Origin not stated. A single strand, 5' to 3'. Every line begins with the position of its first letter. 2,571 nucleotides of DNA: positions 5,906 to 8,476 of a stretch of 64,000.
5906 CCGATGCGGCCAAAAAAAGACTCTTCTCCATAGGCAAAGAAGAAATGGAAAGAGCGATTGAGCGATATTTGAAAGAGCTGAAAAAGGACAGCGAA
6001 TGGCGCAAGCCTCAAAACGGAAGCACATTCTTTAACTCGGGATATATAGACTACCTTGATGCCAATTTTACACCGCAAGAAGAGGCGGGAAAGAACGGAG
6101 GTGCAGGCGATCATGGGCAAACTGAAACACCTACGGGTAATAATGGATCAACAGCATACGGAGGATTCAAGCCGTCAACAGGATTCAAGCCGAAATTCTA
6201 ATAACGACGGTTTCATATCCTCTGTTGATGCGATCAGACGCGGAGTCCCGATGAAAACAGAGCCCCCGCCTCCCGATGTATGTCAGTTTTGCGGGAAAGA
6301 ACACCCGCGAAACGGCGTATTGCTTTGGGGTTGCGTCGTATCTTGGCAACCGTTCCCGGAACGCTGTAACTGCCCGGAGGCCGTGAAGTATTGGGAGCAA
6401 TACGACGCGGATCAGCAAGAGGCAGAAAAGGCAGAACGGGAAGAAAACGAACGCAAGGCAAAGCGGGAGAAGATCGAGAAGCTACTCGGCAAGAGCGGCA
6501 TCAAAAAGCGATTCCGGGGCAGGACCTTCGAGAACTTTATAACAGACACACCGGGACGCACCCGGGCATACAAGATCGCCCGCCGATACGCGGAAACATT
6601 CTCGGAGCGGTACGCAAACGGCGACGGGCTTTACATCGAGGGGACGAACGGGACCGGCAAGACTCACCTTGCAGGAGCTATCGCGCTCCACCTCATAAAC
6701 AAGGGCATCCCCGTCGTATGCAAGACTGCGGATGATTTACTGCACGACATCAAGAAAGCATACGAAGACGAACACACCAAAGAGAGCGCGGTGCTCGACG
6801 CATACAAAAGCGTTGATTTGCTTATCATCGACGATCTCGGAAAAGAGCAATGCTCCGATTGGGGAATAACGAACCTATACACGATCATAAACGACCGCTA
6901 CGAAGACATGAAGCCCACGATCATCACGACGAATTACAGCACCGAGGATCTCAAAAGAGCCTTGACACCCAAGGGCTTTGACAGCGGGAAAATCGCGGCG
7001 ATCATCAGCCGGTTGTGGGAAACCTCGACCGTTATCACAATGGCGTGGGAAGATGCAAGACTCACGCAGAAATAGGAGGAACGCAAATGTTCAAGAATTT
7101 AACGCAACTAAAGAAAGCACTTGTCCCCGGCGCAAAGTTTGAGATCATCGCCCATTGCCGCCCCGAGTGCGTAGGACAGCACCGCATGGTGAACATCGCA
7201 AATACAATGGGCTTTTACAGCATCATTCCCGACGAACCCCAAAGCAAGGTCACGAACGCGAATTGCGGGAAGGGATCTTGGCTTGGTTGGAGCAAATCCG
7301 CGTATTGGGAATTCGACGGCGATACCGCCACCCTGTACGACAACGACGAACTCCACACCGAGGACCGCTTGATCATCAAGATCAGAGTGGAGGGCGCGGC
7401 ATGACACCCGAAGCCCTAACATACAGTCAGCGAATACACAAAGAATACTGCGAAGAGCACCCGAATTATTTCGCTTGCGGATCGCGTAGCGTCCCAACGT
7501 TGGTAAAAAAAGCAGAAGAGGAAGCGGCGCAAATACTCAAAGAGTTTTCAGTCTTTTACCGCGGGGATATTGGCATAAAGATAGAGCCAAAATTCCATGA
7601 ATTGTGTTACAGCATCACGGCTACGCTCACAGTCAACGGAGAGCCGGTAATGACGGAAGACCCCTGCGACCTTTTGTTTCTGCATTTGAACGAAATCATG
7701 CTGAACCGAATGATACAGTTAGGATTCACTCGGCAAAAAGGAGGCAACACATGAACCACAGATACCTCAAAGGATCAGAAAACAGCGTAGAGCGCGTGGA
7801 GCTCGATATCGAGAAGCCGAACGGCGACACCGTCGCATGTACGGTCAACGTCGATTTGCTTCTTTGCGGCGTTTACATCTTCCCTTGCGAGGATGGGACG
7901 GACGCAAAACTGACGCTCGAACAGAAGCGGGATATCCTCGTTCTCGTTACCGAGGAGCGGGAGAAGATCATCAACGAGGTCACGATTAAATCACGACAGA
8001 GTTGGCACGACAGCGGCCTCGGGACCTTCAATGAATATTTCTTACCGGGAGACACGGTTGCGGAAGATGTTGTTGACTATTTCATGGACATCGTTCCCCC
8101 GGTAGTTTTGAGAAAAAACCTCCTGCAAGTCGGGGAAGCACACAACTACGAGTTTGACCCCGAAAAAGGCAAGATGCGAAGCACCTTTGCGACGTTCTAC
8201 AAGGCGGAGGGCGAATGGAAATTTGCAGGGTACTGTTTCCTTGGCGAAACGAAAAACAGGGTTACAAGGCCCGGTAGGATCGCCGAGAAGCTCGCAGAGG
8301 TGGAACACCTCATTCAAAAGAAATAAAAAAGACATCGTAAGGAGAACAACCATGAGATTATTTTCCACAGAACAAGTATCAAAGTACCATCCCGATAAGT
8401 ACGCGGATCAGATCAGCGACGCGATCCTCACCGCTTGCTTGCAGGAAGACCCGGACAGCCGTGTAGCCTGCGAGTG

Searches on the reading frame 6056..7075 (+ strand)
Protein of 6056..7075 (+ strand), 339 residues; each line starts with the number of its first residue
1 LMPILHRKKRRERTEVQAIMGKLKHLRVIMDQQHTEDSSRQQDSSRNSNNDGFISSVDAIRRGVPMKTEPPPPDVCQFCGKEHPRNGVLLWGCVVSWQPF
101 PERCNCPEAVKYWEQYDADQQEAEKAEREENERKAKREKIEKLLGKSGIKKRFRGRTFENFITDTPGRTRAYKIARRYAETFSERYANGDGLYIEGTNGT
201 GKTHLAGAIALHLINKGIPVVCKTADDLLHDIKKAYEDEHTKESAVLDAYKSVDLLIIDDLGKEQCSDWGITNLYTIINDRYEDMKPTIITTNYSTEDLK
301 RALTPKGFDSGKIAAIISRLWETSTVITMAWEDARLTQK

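Call 18: search_protein_families(library=pfam, proteins=[window:6056-7075:+], max_evalue=0.001)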
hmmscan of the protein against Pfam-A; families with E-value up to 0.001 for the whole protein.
window:6056-7075:+ (339 aa): 4 families
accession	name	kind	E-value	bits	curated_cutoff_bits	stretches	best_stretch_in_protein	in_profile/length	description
PF01695.23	IstB_IS21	-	1.7e-19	70.7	24.1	1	178-339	84-235/238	IstB-like ATP binding protein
PF00308.24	Bac_DnaA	-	9e-12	45.9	23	1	157-299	6-144/162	Bacterial DnaA ATPAse domain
PF00910.28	RNA_helicase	-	0.00017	22.5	21.5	1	192-267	1-64/105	RNA helicase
PF20720.3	nSTAND3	-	0.00051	20.2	27.2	0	192-247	20-71/155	Novel STAND NTPase 3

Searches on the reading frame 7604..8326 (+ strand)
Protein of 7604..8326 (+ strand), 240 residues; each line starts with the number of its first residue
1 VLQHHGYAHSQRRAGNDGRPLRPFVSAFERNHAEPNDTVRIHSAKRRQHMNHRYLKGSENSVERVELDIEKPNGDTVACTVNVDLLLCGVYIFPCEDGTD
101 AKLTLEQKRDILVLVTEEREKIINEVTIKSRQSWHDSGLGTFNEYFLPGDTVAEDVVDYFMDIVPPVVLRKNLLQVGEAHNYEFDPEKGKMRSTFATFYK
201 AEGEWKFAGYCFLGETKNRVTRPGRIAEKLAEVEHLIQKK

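Call 18: search_protein_families(library=pfam, proteins=[window:7604-8326:+], max_evalue=0.001)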
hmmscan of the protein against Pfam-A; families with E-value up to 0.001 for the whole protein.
window:7604-8326:+ (240 aa): 0 families

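Call 36: search_protein_families(library=phrogs, proteins=[window:7604-8326:+], max_evalue=0.001)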
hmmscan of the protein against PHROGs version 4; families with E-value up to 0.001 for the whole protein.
window:7604-8326:+ (240 aa): 1 family
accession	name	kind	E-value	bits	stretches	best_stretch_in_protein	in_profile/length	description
phrog_33611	-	unknown function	1.7e-11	45.6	1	149-221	34-111/116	-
